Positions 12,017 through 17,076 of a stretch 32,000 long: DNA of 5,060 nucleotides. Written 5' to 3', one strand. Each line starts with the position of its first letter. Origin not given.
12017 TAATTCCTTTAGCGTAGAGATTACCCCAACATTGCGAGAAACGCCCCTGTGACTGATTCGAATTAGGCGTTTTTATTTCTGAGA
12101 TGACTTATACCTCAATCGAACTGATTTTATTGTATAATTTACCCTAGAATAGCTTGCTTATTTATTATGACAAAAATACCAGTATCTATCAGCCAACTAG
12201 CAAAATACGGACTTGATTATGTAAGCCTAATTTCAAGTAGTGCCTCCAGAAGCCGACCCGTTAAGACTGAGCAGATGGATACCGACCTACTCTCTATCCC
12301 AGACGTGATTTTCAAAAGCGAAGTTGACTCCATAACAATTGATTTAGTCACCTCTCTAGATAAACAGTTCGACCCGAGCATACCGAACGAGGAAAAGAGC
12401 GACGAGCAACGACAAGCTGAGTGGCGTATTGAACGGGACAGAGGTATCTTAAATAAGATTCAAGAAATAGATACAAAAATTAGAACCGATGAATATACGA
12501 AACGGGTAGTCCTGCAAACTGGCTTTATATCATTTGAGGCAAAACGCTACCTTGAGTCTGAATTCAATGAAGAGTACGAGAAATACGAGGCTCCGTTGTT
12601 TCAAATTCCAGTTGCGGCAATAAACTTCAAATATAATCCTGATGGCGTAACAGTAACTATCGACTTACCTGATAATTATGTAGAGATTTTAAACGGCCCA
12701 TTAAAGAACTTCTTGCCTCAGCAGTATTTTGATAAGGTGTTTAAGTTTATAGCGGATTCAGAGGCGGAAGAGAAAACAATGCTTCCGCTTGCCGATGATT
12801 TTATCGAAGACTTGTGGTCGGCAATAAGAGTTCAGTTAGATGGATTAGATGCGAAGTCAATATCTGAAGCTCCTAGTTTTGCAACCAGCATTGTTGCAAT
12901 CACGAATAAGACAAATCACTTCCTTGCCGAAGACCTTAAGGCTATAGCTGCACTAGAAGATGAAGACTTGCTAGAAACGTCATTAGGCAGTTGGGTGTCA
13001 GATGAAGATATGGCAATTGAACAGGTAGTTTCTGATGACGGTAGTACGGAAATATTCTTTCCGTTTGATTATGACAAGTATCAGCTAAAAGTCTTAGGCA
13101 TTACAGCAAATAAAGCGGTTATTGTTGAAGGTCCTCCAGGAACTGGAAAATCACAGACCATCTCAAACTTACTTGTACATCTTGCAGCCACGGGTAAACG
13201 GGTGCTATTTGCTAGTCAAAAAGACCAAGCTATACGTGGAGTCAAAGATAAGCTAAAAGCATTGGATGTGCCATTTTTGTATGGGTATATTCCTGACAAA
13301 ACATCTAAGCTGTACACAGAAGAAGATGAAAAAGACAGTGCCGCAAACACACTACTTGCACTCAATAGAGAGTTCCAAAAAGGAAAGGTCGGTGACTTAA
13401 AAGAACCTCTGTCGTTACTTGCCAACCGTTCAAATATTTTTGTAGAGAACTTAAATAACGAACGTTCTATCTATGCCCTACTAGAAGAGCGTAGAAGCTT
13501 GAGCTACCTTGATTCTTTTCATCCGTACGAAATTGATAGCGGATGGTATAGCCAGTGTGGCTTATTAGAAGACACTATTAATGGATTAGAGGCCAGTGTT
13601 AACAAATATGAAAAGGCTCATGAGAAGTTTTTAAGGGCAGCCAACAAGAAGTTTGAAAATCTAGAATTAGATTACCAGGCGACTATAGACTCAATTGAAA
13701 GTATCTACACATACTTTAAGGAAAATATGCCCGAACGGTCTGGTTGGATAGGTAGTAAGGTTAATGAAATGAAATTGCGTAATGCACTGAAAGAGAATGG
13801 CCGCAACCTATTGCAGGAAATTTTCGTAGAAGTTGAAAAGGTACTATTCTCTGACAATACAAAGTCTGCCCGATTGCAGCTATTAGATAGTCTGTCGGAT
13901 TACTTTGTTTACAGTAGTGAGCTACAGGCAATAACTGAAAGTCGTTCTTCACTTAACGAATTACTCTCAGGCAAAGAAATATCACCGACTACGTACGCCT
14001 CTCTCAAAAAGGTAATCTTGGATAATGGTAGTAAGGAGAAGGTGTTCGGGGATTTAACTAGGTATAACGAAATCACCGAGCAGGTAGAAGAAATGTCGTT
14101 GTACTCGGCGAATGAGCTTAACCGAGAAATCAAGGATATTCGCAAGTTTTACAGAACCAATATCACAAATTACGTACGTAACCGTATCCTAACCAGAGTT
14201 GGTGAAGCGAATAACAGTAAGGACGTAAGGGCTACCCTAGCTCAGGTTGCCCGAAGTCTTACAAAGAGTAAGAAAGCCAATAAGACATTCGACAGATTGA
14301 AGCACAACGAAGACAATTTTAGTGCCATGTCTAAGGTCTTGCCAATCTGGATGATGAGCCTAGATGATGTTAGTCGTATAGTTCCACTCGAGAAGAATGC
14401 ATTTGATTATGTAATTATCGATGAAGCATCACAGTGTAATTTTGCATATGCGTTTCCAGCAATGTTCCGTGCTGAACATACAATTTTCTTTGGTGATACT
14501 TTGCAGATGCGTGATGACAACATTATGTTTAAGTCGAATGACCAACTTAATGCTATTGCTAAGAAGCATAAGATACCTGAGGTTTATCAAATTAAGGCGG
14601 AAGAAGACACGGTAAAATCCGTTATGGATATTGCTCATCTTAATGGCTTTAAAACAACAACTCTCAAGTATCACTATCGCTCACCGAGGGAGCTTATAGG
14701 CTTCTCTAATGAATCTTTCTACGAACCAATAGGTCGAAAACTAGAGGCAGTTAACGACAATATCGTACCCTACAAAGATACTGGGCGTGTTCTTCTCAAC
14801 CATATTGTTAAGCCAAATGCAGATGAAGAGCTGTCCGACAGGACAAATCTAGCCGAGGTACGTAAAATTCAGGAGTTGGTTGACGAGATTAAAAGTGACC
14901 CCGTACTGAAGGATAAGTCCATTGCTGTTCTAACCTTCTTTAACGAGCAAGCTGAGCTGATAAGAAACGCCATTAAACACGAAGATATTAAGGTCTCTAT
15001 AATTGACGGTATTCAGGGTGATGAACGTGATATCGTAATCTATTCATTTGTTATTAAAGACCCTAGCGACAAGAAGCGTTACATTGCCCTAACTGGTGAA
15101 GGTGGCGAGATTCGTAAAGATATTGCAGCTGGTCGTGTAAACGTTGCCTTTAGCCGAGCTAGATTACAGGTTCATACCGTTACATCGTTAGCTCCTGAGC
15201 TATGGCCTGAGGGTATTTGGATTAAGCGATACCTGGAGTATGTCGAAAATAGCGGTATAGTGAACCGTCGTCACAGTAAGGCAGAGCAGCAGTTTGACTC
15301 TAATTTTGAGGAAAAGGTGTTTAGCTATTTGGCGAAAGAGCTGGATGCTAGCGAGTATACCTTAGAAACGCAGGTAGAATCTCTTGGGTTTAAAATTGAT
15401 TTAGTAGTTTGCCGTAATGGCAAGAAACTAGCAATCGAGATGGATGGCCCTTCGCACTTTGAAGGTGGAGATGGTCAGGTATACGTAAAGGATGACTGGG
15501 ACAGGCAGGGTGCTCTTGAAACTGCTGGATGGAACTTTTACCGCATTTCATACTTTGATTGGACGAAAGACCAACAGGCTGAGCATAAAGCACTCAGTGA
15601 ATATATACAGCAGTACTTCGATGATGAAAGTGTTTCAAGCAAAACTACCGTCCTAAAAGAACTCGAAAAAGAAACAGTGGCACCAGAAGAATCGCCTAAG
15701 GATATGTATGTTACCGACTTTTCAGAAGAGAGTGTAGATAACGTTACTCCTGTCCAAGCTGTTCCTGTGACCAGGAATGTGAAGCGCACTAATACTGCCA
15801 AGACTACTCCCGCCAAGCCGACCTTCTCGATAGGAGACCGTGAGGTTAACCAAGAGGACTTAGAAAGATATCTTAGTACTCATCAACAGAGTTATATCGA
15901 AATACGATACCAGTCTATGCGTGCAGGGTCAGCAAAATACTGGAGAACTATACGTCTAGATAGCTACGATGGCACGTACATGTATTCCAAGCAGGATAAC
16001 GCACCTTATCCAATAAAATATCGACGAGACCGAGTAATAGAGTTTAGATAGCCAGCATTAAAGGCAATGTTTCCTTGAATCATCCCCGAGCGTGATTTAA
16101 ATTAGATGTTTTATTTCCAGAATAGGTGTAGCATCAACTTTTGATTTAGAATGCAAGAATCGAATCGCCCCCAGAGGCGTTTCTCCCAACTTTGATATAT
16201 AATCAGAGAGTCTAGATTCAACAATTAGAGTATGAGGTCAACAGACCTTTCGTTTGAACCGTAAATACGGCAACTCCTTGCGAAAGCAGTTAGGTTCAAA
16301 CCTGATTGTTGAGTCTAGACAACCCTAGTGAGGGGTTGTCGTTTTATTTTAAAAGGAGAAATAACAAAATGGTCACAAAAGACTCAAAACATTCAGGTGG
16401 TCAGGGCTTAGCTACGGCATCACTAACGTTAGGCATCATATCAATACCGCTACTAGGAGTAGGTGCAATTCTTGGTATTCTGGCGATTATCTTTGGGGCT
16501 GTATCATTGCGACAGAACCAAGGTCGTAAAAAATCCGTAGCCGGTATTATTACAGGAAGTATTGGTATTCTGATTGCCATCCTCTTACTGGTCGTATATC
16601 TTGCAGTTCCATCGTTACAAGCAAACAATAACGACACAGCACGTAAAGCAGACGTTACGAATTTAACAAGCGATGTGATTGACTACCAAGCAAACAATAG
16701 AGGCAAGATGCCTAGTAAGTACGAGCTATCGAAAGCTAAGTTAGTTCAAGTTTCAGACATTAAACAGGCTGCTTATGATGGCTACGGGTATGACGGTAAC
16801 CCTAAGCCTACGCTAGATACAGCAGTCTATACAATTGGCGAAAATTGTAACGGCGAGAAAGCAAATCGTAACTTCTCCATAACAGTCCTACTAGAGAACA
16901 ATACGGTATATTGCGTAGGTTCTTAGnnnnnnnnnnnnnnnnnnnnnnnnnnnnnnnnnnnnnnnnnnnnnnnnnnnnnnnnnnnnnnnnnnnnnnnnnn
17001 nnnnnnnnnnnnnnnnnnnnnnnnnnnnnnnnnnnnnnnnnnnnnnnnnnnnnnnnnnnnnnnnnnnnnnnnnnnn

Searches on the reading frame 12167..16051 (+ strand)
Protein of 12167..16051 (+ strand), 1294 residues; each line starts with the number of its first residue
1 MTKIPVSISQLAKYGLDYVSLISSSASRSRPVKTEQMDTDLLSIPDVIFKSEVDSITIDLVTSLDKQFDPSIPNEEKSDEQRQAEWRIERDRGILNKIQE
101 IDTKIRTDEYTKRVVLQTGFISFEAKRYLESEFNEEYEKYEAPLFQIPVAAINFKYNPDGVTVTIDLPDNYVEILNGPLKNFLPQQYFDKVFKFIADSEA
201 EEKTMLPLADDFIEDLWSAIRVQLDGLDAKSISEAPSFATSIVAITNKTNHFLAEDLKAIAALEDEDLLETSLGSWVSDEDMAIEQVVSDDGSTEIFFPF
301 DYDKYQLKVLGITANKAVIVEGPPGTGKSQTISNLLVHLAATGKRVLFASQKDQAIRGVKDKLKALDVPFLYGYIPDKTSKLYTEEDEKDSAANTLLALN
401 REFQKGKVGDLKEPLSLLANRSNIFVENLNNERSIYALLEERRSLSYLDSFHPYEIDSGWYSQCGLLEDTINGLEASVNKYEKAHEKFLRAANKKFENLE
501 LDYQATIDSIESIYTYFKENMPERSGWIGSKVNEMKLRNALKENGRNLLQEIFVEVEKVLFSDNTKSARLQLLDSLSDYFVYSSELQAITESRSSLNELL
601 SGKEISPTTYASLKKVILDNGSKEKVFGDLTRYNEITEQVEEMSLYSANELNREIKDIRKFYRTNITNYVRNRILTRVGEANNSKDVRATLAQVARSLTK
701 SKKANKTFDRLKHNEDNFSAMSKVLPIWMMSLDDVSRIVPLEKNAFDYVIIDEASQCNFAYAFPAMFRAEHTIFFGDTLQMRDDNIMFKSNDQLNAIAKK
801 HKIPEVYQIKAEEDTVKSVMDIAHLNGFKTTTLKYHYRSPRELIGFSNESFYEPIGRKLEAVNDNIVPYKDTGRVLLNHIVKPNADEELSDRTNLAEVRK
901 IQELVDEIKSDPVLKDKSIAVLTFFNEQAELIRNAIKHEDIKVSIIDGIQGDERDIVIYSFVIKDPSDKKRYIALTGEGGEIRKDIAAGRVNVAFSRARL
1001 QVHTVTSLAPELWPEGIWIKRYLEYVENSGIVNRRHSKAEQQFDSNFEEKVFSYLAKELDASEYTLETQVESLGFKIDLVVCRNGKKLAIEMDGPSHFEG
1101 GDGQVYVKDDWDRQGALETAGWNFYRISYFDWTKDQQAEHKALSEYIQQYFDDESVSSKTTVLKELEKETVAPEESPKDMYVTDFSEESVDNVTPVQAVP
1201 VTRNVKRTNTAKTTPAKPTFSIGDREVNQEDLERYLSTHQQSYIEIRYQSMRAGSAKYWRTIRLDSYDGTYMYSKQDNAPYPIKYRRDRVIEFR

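Call 10: search_protein_families(library=pfam, proteins=[window:12167-16051:+], max_evalue=0.01)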
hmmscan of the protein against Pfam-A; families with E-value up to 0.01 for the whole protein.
window:12167-16051:+ (1294 aa): 12 families
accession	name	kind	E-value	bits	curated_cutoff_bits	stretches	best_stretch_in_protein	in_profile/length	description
PF13087.12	AAA_12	-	7.8e-21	75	27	1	823-1005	9-191/195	AAA domain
PF18741.7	MTES_1575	-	6.7e-17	61.8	38.2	1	1047-1146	1-95/96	REase_MTES_1575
PF13086.12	AAA_11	-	5.2e-12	46.5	27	1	314-781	16-250/257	AAA domain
PF13245.12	AAA_19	-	6.7e-07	30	25.1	1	312-363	8-61/134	AAA domain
PF13604.12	AAA_30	-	1.7e-05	25.1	27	1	315-362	18-65/191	AAA domain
PF01443.25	Viral_helicase1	-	5e-05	23.7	21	0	744-784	53-100/228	Viral superfamily 1 RNA helicase core domain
PF01656.29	CbiA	-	0.00013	22.3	25.4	1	321-551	5-108/125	CobQ/CobB/MinD/ParA nucleotide binding domain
PF13361.12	UvrD_C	-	0.00043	20.2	25.6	1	833-949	3-104/350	UvrD-like helicase C-terminal domain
PF09848.15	SLFN-g3_helicase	-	0.0013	18.6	24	0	316-364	2-52/354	Schlafen group 3, DNA/RNA helicase domain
PF08373.16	RAP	-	0.0024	18.3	24.2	1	1090-1135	1-45/58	RAP domain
PF00142.24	Fer4_NifH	-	0.0024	17.8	25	0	318-348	3-33/271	4Fe-4S iron sulfur cluster binding proteins, NifH/frxC family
PF20720.3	nSTAND3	-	0.0033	17.6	27.2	1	313-357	15-59/155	Novel STAND NTPase 3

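Call 11: search_protein_families(library=padloc, proteins=[window:12167-16051:+], max_evalue=0.01)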
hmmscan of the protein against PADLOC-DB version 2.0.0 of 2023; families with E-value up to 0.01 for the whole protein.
window:12167-16051:+ (1294 aa): 7 families
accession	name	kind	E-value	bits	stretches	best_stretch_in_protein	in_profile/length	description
PDLC05009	PDC-S37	-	3.5e-71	238.5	2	634-1198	830-1379/1550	-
PDLC02194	Hhe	-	2e-28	96.2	3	939-1137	1572-1770/1911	-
PDLC03920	MkoA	-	5.1e-26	89.3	1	316-1007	632-1075/1112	-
PDLC03924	MkoC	-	1e-25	88.1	1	314-999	265-935/1136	-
PDLC03921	MkoA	-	3.4e-19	66.1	2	741-1000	1292-1559/1607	-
PDLC04140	mad8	-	4.3e-07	27.7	1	312-420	24-129/314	mads_8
PDLC02895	DpdJ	-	0.00012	17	1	915-1002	367-448/2112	DpdJ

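Call 21: search_protein_families(library=ncbifam, proteins=[window:12167-16051:+], max_evalue=0.1)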
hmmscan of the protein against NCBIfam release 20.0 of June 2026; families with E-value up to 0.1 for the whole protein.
window:12167-16051:+ (1294 aa): 8 families
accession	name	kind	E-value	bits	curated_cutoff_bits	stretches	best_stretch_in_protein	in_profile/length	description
NF058533.1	antiphage_ProA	equivalog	2.5e-68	230.8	1500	2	469-1238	1030-1774/1903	anti-phage protein ProA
NF042953.1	Hhe_antiphage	equivalog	2.4e-39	134.6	2000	3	933-1189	1467-1722/1797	DUF4011 domain-containing anti-phage protein Hhe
TIGR00376.1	TIGR00376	hypoth_equivalog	2.3e-23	82.5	348.9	2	634-1035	261-636/639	IGHMBP2 family helicase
NF040671.1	PLuB_AAA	exception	3.2e-13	48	999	2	742-964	959-1202/1256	PLuB system helicase-like protein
TIGR01448.2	helicase_RecD2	equivalog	0.0043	15.2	500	1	298-349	313-365/713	SF1B family DNA helicase RecD2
NF042959.1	IteA_antiphage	equivalog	0.0054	15.9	510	0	302-337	112-147/367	anti-phage ATPase IteA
NF005098.0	PRK06526.1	subfamily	0.02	14.3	296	1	312-352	106-146/266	transposase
NF050031.1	triculamin_pre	equivalog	0.034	14.1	65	1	670-701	16-47/50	triculamin-like lasso peptide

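Call 22: search_protein_families(library=phrogs, proteins=[window:12167-16051:+], max_evalue=0.1)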
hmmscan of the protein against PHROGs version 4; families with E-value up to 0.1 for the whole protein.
window:12167-16051:+ (1294 aa): 6 families
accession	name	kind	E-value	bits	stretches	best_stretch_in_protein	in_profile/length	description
phrog_25411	-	unknown function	9.2e-30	104.8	2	733-1002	341-593/627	-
phrog_16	-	DNA, RNA and nucleotide metabolism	1.1e-08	34.8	2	674-958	367-535/986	DNA helicase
phrog_19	-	DNA, RNA and nucleotide metabolism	0.0014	18.6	1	256-350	295-388/621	DnaB-like replicative helicase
phrog_239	-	DNA, RNA and nucleotide metabolism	0.003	17.6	1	293-351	336-395/801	DNA primase/helicase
phrog_6891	-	other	0.011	16.4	1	312-353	39-79/310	ATPase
phrog_33468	-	unknown function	0.053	14.8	0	1135-1171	8-44/96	-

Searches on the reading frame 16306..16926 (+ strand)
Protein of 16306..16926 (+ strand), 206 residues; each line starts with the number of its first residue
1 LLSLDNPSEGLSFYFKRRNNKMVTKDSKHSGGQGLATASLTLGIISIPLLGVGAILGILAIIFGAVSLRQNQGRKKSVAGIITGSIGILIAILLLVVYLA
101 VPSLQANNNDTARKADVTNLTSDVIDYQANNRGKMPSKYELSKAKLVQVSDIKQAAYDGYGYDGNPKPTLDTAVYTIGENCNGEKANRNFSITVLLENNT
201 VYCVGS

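Call 10: search_protein_families(library=pfam, proteins=[window:16306-16926:+], max_evalue=0.01)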
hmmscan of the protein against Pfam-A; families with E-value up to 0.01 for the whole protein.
window:16306-16926:+ (206 aa): 1 family
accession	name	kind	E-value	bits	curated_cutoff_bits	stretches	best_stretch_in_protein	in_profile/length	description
PF13828.11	DUF4190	-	5.9e-07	29.6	35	1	35-94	1-62/62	Domain of unknown function (DUF4190)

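Call 11: search_protein_families(library=padloc, proteins=[window:16306-16926:+], max_evalue=0.01)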
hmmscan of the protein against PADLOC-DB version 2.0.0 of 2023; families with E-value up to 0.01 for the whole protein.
window:16306-16926:+ (206 aa): 0 families

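Call 21: search_protein_families(library=ncbifam, proteins=[window:16306-16926:+], max_evalue=0.1)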
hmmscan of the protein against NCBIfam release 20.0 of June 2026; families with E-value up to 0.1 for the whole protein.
window:16306-16926:+ (206 aa): 4 families
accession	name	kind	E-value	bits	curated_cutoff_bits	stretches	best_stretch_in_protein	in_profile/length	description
NF045849.1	ICE_MMCAP2_0565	equivalog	0.0002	21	40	1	42-101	13-76/80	Mbov_0395 family pilin-like conjugal transfer protein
NF004906.0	PRK06265.2-1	equivalog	0.0046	16.9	205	1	41-121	104-180/212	cobalt transporter CbiM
NF045890.1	conj_pls20_p028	equivalog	0.016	14.1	150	1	54-107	270-323/377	pLS20_p028 family conjugation system transmembrane protein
NF046000.1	MAG1210_fam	subfamily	0.067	11.8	275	1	49-115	68-129/550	MAG1210 family protein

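Call 22: search_protein_families(library=phrogs, proteins=[window:16306-16926:+], max_evalue=0.1)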
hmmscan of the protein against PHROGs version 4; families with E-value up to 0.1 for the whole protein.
window:16306-16926:+ (206 aa): 2 families
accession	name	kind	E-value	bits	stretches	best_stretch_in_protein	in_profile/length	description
phrog_11491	-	unknown function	0.00013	23.1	1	47-124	26-101/198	-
phrog_20018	-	unknown function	0.077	13.5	0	90-147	7-59/175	-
